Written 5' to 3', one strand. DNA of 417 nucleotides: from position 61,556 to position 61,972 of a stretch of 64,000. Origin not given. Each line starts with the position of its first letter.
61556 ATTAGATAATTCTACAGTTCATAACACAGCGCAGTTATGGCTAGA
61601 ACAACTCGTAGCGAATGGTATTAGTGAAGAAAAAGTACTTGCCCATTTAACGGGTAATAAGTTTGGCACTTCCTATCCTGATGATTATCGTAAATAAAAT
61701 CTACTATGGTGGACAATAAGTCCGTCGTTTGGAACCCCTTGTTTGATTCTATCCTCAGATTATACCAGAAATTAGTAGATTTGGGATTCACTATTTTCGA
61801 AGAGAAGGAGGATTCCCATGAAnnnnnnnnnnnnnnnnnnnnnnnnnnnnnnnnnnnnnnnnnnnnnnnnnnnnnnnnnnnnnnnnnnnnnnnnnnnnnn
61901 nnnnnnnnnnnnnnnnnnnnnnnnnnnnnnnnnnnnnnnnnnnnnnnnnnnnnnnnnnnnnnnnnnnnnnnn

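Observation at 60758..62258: Duplicated leader-ORF modules: a conserved 39-46-aa ORF precedes two different hydrolase genes (HExxH peptidase-like and PLD/Nuc nuclease)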

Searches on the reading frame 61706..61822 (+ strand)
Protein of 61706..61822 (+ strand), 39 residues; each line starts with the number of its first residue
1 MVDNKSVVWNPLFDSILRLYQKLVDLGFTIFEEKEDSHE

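Call 6: search_protein_families(library=pfam, proteins=[window:61706-61822:+], max_evalue=1)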
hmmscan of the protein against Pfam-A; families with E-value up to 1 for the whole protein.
window:61706-61822:+ (39 aa): 0 families

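Call 7: search_protein_families(library=padloc, proteins=[window:61706-61822:+], max_evalue=1)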
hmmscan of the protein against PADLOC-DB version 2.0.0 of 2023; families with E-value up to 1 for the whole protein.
window:61706-61822:+ (39 aa): 0 families

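Call 27: find_related_loci(query=A4, collection=metagenome_contigs, flank=4000)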
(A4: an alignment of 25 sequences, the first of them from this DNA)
Query A4 (39 aa) in metagenome_contigs; peptide patterns used: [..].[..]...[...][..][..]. (x = any residue, [..] = any of these).
307 stretches matched a pattern; 26 encode a relative of the query (tblastn E <= 1e-3); 26 distinct loci.
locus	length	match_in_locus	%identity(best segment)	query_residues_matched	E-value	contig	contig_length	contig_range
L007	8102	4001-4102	74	1-34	6e-15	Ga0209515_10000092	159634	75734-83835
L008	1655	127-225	76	2-34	3e-14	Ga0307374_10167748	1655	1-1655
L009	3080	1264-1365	71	1-34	7e-13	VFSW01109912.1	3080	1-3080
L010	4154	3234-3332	70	2-34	9e-13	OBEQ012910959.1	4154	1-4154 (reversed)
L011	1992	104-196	77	2-32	1e-12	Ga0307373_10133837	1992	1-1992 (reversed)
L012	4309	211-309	67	2-34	2e-11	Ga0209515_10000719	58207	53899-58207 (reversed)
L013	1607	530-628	61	2-34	5e-11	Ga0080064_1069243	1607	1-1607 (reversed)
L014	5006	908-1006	61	2-34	5e-11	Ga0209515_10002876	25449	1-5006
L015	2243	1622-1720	61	2-34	4e-10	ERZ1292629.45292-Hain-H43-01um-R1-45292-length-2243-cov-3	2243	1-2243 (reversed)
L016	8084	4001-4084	64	1-28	6e-10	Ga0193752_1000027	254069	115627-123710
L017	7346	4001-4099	52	2-34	2e-9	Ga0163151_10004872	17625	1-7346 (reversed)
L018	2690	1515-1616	51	1-35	6e-9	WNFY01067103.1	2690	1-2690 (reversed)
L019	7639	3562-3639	69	9-34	4e-9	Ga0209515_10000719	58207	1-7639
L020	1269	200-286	55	1-29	2e-8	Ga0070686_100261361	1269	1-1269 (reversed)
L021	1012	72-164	52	1-31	3e-8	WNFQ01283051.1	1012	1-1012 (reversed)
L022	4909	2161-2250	60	1-30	3e-8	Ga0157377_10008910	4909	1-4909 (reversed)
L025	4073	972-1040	65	12-34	2e-6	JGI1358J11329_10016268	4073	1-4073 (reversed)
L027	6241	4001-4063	67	9-29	1e-5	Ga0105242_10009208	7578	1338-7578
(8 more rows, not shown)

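Call 30: search_protein_families(library=ncbifam, proteins=[window:61706-61822:+], max_evalue=1)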
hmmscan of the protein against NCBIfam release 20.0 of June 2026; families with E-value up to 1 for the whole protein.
window:61706-61822:+ (39 aa): 0 families

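Call 31: search_protein_families(library=phrogs, proteins=[window:61706-61822:+], max_evalue=0.1)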
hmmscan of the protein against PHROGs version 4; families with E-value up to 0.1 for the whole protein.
window:61706-61822:+ (39 aa): 0 families

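Call 36: search_protein_families(library=pfam, proteins=[L018:1604-2296:-, L020:334-1029:-, L027:4086-4808:-, L013:679-1515:-, L012:536-1213:-, L016:4166-4750:+, L017:4147-4539:+, L007:4178-4489:+, L022:2501-2851:-, L010:3421-3690:-], max_evalue=0.01)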
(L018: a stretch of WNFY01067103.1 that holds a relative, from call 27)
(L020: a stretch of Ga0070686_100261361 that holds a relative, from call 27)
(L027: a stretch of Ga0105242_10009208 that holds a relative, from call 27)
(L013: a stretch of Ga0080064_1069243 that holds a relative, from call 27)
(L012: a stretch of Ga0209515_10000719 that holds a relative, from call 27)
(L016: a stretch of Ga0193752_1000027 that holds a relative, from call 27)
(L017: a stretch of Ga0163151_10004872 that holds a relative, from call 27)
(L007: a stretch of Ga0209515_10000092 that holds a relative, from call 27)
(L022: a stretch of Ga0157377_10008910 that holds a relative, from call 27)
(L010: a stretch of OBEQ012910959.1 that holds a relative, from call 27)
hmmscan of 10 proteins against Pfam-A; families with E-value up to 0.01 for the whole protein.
L018:1604-2296:- (231 aa): 2 families
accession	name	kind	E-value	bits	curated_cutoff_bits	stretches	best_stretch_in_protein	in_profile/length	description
PF13529.12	Peptidase_C39_2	-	4.7e-06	27.7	24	1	110-194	60-143/143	Peptidase_C39 like family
PF09778.15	Guanylate_cyc_2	-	0.0055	16.5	28.1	1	167-201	156-189/212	Guanylylate cyclase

L020:334-1029:- (232 aa): 0 families

L027:4086-4808:- (241 aa): 0 families

L013:679-1515:- (279 aa): 1 family
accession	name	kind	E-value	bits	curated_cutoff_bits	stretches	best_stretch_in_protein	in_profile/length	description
PF13814.12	Replic_Relax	-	0.00035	21.1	25.3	1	30-220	2-185/191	Replication-relaxation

L012:536-1213:- (226 aa): 0 families

L016:4166-4750:+ (195 aa): 0 families

L017:4147-4539:+ (131 aa): 0 families

L007:4178-4489:+ (104 aa): 1 family
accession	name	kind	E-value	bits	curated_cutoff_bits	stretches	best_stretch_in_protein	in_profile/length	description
PF12686.12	DUF3800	-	0.00057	21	21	1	2-56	1-47/149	Protein of unknown function (DUF3800)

L022:2501-2851:- (117 aa): 1 family
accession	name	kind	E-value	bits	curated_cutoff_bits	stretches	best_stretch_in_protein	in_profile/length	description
PF00293.34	NUDIX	-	1.6e-06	28.6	21.1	1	71-117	5-50/134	NUDIX domain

L010:3421-3690:- (90 aa): 3 families
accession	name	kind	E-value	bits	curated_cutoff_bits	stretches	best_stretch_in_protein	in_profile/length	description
PF15738.11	YafQ_toxin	-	2.7e-11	44.1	30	1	2-89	2-87/88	Bacterial toxin of type II toxin-antitoxin system, YafQ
PF05016.21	ParE_toxin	-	0.00044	21.2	23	1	3-88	1-88/89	ParE toxin of type II toxin-antitoxin system, parDE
PF15781.12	ParE-like_toxin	-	0.008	16.6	28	0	5-90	3-84/87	ParE-like toxin of type II bacterial toxin-antitoxin system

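Call 51: search_protein_families(library=pfam, proteins=[L010:821-1795:-, L010:2253-3092:+], max_evalue=0.01)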
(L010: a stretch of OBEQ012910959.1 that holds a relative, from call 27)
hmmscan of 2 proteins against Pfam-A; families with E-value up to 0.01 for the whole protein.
L010:821-1795:- (325 aa): 2 families
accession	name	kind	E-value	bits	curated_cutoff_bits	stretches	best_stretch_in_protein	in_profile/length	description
PF02518.31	HATPase_c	-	5.2e-26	91.7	26.4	1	212-323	1-110/111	Histidine kinase-, DNA gyrase B-, and HSP90-like ATPase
PF00512.31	HisKA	-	1.4e-11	44.7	26.9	1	101-168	1-65/66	His Kinase A (phospho-acceptor) domain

L010:2253-3092:+ (280 aa): 0 families

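Call 68: search_protein_families(library=pfam, proteins=[L019:5550-6833:-, L019:6931-7638:+, L025:2236-3033:-, L025:3377-4072:-, L011:1160-1990:+], max_evalue=0.01)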
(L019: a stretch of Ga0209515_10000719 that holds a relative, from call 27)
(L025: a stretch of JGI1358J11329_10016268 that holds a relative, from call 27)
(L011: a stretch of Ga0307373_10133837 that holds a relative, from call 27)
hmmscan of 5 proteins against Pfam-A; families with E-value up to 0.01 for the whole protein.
L019:5550-6833:- (428 aa): 0 families

L019:6931-7638:+ (236 aa): 1 family
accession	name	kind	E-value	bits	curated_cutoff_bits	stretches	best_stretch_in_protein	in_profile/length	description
PF12686.12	DUF3800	-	9.1e-19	69.1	21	1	4-211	2-148/149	Protein of unknown function (DUF3800)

L025:2236-3033:- (266 aa): 0 families

L025:3377-4072:- (231 aa): 1 family
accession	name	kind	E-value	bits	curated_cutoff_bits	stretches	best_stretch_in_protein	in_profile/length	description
PF01551.29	Peptidase_M23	-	4.1e-12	46.6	28.7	1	139-217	13-91/96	Peptidase family M23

L011:1160-1990:+ (277 aa): 0 families

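Call 91: search_solved_structures(query=A4, max_evalue=10)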
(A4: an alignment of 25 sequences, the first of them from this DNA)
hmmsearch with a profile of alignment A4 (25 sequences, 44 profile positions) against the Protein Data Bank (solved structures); distinct sequences matched with E-value up to 10: 8.
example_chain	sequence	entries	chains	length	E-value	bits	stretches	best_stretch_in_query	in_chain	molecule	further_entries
5ysc_A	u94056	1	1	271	0.41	13.5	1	22-39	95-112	Vitamin B12-binding protein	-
4q84_A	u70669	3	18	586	0.61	12.9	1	14-32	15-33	Ribosomal protein S12 methylthiotransferase accessory factor YcaO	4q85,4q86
4maz_A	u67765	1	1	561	7.8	9.4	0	14-26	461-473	Oligo-1,6-glucosidase 1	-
4m8u_A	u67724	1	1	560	7.8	9.4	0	14-26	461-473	Oligo-1,6-glucosidase 1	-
4m56_A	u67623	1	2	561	7.8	9.4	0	14-26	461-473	Oligo-1,6-glucosidase 1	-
4mb1_A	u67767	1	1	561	7.8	9.4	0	14-26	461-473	Oligo-1,6-glucosidase 1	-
7lv6_B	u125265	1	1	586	8.7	9.2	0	14-26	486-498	Oligo-1,6-glucosidase 1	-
5wcz_A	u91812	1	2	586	8.7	9.2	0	14-26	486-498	Oligo-1,6-glucosidase 1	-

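Call 100: list_cluster_members(proteins=[window:61706-61822:+, P0001, P0002, P0004, P0010, P0011, P0017, P0006])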
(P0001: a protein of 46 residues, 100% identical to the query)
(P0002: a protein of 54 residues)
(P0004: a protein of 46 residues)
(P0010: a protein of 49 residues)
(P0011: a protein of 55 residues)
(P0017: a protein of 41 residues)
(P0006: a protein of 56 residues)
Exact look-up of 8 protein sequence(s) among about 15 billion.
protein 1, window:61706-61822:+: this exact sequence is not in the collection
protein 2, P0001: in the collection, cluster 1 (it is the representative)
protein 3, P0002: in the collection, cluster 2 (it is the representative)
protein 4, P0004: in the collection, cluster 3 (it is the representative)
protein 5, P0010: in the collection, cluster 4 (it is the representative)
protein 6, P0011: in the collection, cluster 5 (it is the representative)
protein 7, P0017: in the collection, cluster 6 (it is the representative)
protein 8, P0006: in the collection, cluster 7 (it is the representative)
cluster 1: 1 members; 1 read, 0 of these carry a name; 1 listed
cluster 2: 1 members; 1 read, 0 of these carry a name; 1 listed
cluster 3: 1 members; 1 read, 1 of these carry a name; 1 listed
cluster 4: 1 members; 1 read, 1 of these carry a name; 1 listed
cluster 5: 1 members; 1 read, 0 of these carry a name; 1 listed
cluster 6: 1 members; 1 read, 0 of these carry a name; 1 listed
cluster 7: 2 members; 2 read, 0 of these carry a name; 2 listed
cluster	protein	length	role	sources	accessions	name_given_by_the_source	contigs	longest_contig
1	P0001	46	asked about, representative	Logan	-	-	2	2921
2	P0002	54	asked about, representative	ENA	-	-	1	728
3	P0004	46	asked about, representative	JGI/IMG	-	hypothetical protein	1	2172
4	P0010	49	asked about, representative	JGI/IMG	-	hypothetical protein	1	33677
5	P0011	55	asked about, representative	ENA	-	-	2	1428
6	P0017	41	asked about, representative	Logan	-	-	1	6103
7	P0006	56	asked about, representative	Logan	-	-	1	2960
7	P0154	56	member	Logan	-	-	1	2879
